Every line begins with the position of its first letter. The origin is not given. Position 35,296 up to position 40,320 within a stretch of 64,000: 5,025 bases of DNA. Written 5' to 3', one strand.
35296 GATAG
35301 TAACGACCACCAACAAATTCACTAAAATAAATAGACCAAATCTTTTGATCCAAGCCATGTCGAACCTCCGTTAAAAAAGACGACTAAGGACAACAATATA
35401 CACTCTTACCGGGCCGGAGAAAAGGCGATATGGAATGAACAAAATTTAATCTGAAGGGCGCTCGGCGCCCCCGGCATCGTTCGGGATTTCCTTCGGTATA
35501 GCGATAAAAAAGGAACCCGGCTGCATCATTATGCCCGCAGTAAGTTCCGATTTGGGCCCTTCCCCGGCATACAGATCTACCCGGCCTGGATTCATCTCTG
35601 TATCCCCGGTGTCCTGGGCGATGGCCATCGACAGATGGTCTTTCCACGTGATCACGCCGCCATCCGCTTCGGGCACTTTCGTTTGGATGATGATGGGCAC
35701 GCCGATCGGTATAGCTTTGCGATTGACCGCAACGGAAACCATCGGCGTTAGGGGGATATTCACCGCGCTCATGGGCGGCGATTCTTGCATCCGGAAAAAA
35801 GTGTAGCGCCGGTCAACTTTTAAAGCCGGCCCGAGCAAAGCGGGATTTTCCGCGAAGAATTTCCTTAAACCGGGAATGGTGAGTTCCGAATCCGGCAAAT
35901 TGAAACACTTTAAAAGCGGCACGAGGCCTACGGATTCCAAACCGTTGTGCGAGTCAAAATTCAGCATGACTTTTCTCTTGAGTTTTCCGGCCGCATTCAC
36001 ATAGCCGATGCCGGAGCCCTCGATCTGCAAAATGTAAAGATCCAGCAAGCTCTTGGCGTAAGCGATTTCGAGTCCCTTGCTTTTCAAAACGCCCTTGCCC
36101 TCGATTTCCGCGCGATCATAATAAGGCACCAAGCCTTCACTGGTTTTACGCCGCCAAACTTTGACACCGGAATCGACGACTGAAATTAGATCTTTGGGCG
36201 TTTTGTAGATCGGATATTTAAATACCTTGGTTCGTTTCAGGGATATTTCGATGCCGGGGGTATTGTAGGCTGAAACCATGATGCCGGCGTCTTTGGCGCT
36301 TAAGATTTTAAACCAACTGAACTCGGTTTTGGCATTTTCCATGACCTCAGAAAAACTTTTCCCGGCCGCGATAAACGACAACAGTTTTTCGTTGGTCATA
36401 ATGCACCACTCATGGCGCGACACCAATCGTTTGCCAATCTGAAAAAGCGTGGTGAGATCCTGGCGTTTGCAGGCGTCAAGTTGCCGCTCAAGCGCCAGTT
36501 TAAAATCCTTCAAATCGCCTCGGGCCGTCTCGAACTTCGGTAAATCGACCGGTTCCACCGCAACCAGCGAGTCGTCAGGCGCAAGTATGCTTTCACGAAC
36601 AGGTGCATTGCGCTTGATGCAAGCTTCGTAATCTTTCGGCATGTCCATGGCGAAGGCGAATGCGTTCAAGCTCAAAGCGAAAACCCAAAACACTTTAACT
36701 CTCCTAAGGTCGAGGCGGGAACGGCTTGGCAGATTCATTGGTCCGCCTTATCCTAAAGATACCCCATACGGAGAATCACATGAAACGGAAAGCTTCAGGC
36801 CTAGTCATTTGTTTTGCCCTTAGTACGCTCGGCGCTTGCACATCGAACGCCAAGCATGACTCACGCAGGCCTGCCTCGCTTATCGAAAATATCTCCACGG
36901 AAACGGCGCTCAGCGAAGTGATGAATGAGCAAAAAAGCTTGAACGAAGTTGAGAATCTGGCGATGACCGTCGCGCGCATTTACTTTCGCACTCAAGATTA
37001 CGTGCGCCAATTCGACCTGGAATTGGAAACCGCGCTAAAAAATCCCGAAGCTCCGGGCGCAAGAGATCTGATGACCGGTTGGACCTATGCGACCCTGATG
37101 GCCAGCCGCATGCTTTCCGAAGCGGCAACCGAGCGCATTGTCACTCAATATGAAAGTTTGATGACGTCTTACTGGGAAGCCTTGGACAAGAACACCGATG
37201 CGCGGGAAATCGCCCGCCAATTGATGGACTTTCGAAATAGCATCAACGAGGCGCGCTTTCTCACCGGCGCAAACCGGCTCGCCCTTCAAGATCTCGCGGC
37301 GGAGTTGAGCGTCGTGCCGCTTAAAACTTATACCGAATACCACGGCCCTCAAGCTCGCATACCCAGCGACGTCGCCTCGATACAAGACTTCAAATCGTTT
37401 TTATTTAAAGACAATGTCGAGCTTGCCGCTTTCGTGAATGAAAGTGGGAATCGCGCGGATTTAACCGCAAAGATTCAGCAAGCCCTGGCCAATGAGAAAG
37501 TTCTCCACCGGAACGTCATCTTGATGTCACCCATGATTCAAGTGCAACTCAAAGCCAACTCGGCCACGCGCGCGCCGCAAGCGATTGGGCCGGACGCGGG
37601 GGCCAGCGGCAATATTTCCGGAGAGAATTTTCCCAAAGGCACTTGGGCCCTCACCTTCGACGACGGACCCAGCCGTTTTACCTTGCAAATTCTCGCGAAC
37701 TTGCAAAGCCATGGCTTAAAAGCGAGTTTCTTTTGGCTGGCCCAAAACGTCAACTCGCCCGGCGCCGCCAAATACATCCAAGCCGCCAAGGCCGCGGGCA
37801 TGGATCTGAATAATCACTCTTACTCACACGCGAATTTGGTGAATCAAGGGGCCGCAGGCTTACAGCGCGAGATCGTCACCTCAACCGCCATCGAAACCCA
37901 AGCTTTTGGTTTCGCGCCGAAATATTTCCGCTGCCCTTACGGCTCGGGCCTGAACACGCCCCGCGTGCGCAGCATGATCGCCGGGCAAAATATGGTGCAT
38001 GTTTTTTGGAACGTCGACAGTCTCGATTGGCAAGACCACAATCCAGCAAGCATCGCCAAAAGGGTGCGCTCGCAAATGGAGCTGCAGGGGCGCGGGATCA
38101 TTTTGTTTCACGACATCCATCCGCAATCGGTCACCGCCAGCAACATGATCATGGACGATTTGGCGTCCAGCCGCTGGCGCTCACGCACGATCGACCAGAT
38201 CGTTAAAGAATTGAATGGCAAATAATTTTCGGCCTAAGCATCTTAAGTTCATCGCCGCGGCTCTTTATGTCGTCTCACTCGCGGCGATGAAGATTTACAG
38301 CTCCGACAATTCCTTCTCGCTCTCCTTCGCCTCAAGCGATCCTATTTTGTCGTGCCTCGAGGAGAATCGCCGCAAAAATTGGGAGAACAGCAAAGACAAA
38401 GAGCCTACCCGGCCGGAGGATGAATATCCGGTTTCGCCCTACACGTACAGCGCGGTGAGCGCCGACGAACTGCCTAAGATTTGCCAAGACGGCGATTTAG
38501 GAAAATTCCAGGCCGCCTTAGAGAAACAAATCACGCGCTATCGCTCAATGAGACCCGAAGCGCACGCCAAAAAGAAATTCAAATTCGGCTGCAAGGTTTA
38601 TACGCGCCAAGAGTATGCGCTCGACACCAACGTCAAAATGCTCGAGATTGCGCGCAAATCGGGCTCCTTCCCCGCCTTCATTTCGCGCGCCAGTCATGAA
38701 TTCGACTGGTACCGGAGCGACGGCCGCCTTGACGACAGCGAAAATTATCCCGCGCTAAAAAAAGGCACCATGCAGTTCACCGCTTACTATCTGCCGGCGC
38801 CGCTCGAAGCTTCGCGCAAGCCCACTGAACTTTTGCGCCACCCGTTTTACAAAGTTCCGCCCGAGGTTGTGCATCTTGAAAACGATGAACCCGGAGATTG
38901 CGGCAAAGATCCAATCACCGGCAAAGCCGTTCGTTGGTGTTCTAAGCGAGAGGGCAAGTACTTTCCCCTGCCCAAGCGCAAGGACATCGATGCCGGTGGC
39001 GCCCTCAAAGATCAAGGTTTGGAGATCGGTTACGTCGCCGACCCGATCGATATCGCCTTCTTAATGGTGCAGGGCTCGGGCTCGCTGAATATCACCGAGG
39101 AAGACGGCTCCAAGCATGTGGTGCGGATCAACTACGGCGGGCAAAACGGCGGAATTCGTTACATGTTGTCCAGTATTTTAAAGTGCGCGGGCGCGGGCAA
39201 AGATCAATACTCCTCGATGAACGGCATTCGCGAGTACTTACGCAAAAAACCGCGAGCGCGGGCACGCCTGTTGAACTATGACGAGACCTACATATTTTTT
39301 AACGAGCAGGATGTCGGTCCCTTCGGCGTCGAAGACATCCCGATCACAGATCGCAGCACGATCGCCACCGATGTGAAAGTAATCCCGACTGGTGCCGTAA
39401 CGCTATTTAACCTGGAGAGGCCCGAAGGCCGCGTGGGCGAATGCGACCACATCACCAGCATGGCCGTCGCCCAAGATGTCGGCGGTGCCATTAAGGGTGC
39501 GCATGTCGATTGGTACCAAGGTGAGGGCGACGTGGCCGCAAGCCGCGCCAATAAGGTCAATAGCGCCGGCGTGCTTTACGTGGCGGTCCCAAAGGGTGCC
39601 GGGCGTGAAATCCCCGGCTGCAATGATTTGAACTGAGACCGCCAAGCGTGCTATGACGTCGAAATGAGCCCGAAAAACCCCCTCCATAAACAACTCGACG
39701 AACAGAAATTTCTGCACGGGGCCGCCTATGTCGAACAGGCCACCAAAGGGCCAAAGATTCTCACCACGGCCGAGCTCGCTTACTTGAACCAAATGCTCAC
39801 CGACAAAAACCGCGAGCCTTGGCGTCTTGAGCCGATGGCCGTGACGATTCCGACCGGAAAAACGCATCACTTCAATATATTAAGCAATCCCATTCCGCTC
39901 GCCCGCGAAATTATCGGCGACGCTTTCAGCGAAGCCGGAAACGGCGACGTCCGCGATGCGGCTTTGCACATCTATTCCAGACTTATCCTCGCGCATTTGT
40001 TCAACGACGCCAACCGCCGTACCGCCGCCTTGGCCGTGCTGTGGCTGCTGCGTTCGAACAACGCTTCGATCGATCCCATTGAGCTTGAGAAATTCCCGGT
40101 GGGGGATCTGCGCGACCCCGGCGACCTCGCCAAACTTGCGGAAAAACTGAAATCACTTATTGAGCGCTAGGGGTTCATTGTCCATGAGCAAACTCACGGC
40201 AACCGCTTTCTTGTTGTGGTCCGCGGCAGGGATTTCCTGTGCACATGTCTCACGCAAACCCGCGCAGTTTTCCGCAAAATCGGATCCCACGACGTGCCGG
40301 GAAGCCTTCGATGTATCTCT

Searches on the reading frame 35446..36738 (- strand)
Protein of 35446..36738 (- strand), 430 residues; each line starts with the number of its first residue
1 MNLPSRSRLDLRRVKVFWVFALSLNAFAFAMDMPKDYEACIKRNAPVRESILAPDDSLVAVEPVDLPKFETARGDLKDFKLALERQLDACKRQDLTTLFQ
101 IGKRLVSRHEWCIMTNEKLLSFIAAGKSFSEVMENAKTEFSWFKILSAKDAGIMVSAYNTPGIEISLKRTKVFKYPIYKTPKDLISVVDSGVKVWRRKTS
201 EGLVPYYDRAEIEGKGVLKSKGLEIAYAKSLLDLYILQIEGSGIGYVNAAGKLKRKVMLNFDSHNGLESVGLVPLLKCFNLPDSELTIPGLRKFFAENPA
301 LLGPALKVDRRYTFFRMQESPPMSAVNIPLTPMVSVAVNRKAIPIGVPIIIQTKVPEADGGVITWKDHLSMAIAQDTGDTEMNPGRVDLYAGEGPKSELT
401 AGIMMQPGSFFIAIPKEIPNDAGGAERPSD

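Call 44: search_protein_families(library=pfam, proteins=[window:35446-36738:-], max_evalue=0.001)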
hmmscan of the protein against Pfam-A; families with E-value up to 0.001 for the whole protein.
window:35446-36738:- (430 aa): 2 families
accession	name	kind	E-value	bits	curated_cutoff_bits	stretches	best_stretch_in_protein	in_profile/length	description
PF03562.22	MltA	-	8.9e-27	94.5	24.3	1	155-316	2-163/163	MltA specific insert domain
PF06725.17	3D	-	6.4e-09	36.3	23.8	1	335-412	2-70/72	3D domain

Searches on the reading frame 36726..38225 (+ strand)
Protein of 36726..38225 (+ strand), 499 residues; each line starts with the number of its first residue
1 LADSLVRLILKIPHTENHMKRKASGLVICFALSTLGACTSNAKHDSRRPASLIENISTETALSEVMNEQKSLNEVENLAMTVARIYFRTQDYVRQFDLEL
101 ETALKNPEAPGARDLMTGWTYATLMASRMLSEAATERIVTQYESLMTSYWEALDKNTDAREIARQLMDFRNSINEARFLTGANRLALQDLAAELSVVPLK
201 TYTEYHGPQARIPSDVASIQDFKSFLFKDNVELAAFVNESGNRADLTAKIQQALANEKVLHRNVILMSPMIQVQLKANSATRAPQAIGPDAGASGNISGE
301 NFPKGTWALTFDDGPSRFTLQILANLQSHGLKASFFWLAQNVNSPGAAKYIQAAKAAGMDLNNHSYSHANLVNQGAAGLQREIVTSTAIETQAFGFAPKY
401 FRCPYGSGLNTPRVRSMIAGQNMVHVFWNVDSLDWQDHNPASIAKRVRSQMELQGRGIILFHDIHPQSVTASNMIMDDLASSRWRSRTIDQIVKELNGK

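Call 44: search_protein_families(library=pfam, proteins=[window:36726-38225:+], max_evalue=0.001)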
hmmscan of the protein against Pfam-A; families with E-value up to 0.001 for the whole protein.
window:36726-38225:+ (499 aa): 1 family
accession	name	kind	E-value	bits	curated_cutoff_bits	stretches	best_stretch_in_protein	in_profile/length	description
PF01522.26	Polysacc_deac_1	-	9e-24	84.2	23.1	1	301-411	3-111/124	Polysaccharide deacetylase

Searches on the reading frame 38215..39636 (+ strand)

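Call 44: search_protein_families(library=pfam, proteins=[window:38215-39636:+], max_evalue=0.001)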
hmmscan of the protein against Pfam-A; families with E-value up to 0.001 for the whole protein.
window:38215-39636:+ (473 aa): 2 families
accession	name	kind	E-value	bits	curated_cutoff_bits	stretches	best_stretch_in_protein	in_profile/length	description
PF03562.22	MltA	-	5.2e-30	105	24.3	1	188-362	2-162/163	MltA specific insert domain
PF06725.17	3D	-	3.5e-13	50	23.8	1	381-456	1-70/72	3D domain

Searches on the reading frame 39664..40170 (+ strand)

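Call 44: search_protein_families(library=pfam, proteins=[window:39664-40170:+], max_evalue=0.001)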
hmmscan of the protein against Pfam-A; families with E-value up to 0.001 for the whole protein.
window:39664-40170:+ (168 aa): 1 family
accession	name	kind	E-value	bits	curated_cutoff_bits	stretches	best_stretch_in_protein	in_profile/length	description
PF02661.23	Fic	-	0.00015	23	24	1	33-129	2-93/93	Fic/DOC family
